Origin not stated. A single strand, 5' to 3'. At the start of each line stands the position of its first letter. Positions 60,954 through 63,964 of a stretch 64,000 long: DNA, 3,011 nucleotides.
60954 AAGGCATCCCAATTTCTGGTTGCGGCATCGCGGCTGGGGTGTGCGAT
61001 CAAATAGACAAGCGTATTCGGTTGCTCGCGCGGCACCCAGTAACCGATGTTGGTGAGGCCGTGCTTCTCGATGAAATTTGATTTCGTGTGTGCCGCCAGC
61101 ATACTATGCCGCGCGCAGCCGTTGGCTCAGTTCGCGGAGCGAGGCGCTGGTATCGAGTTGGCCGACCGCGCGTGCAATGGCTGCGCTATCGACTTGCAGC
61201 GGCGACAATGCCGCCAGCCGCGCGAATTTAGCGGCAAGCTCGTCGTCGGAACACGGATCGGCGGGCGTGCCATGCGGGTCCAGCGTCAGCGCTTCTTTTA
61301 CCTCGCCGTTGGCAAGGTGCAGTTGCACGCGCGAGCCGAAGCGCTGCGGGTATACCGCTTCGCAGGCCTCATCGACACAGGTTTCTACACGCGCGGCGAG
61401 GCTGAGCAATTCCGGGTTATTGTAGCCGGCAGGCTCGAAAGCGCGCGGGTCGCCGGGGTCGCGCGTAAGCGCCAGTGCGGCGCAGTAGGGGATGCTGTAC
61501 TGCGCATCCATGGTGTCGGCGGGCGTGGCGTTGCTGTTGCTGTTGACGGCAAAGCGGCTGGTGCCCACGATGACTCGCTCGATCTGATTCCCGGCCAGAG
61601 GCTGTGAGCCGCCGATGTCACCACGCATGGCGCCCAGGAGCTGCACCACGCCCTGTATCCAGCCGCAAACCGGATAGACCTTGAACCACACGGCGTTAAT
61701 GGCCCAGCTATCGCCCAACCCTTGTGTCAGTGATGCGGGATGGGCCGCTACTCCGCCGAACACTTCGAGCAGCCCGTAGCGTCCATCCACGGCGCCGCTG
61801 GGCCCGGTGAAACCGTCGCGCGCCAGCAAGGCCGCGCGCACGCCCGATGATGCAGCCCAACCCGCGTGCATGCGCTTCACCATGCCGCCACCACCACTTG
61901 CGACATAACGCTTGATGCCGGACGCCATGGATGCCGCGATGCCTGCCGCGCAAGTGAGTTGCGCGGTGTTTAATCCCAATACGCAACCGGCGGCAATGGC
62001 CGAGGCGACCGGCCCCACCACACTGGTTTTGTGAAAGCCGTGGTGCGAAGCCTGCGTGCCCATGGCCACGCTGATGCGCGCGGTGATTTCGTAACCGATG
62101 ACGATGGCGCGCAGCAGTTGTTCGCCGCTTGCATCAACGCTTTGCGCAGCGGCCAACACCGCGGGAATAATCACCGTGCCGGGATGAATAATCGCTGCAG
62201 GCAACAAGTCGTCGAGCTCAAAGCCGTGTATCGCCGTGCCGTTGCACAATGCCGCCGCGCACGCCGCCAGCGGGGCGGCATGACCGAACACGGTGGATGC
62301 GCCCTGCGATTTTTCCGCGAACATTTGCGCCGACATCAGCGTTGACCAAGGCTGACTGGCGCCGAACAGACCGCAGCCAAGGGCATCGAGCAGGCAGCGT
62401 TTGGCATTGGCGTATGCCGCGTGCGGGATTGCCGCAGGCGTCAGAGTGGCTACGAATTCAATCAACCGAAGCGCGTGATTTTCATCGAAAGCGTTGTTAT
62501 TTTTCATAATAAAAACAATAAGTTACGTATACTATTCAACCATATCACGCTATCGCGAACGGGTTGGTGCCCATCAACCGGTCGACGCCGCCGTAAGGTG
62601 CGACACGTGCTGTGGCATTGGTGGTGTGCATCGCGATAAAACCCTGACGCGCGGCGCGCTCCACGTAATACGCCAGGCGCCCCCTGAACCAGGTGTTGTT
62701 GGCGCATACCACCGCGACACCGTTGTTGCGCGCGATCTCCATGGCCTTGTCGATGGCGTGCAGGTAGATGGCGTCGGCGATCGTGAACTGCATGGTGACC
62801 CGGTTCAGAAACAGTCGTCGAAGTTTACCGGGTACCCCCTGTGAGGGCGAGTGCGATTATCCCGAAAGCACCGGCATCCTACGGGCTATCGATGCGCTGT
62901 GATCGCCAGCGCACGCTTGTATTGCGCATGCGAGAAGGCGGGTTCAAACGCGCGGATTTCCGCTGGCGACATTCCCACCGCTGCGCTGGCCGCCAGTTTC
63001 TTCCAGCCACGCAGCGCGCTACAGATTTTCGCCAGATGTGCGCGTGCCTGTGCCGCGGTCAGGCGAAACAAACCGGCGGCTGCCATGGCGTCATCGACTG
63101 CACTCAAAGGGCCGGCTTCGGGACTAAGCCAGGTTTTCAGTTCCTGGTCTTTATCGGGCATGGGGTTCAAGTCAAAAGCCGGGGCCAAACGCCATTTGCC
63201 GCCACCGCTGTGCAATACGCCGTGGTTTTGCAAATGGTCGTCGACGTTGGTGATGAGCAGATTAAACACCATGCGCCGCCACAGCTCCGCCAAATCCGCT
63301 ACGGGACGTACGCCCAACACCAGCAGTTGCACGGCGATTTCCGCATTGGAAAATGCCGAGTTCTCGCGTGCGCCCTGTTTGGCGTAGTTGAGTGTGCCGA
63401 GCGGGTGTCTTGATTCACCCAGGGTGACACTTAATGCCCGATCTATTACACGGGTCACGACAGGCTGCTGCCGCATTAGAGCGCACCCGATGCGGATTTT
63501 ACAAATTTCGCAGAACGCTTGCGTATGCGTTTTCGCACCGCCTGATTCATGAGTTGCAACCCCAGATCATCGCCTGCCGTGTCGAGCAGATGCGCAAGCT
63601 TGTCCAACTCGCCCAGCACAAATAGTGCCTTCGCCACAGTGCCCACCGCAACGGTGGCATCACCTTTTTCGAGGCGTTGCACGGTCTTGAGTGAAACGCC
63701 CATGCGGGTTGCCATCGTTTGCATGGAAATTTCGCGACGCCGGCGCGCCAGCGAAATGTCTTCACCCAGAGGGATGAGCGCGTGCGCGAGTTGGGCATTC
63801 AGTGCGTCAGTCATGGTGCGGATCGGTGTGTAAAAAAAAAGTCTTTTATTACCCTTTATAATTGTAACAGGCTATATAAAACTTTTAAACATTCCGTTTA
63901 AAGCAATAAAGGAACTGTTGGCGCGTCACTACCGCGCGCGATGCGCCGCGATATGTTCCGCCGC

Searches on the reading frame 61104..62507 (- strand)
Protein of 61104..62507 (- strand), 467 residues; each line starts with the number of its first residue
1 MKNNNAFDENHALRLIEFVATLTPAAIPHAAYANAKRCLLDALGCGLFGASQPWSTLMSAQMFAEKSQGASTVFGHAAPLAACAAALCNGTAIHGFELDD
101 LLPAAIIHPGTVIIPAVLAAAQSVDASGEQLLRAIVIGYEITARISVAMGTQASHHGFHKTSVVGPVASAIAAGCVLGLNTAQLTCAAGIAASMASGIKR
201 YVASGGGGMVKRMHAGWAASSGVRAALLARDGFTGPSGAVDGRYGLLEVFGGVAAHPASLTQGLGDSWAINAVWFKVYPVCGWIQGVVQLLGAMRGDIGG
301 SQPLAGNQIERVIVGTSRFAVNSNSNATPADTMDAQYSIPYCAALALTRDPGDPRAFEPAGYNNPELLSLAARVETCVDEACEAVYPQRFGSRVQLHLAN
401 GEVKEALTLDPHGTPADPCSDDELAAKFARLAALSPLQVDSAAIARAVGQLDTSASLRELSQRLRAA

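Call 10: search_protein_families(library=pfam, proteins=[window:61104-62507:-])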
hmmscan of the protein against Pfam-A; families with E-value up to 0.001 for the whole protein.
window:61104-62507:- (467 aa): 2 families
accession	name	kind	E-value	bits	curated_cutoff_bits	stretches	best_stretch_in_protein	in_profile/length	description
PF03972.19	MmgE_PrpD_N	-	3.4e-64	216.8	32.1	1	14-252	2-237/244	MmgE/PrpD N-terminal domain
PF19305.4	MmgE_PrpD_C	-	4.2e-25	89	32.1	1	278-435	1-155/173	MmgE/PrpD C-terminal domain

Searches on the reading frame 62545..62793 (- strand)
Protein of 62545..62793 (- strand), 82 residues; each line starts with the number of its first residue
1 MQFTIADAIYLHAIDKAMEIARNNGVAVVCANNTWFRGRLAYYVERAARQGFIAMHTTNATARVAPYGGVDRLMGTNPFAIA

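Call 10: search_protein_families(library=pfam, proteins=[window:62545-62793:-])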
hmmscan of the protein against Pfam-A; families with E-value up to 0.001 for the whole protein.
window:62545-62793:- (82 aa): 1 family
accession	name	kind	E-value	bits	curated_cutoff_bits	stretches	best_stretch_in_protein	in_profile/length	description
PF02615.19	Ldh_2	-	1.1e-21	77.8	38.8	1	9-82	87-160/333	Malate/L-lactate dehydrogenase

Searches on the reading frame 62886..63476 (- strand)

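Call 10: search_protein_families(library=pfam, proteins=[window:62886-63476:-])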
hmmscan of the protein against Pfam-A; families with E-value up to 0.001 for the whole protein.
window:62886-63476:- (196 aa): 1 family
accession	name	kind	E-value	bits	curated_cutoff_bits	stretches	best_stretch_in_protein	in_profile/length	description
PF07804.18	HipA_C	-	5.7e-20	72.3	30.5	1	43-155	99-209/213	HipA-like C-terminal domain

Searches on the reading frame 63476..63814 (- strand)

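Call 63: search_protein_families(library=pfam, proteins=[window:63476-63814:-], max_evalue=0.01)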
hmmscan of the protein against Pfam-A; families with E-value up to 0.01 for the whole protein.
window:63476-63814:- (112 aa): 4 families
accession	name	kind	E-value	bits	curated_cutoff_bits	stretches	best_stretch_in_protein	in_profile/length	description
PF01381.28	HTH_3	-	2.6e-05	24.6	23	1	23-62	4-43/55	Helix-turn-helix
PF13560.12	HTH_31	-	0.00012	22.8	27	1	22-68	8-55/64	Helix-turn-helix domain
PF13413.12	HTH_25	-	0.00035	20.8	24.6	1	23-80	5-58/62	Helix-turn-helix domain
PF13443.12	HTH_26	-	0.0048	17.6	22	0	25-62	7-45/63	Cro/C1-type HTH DNA-binding domain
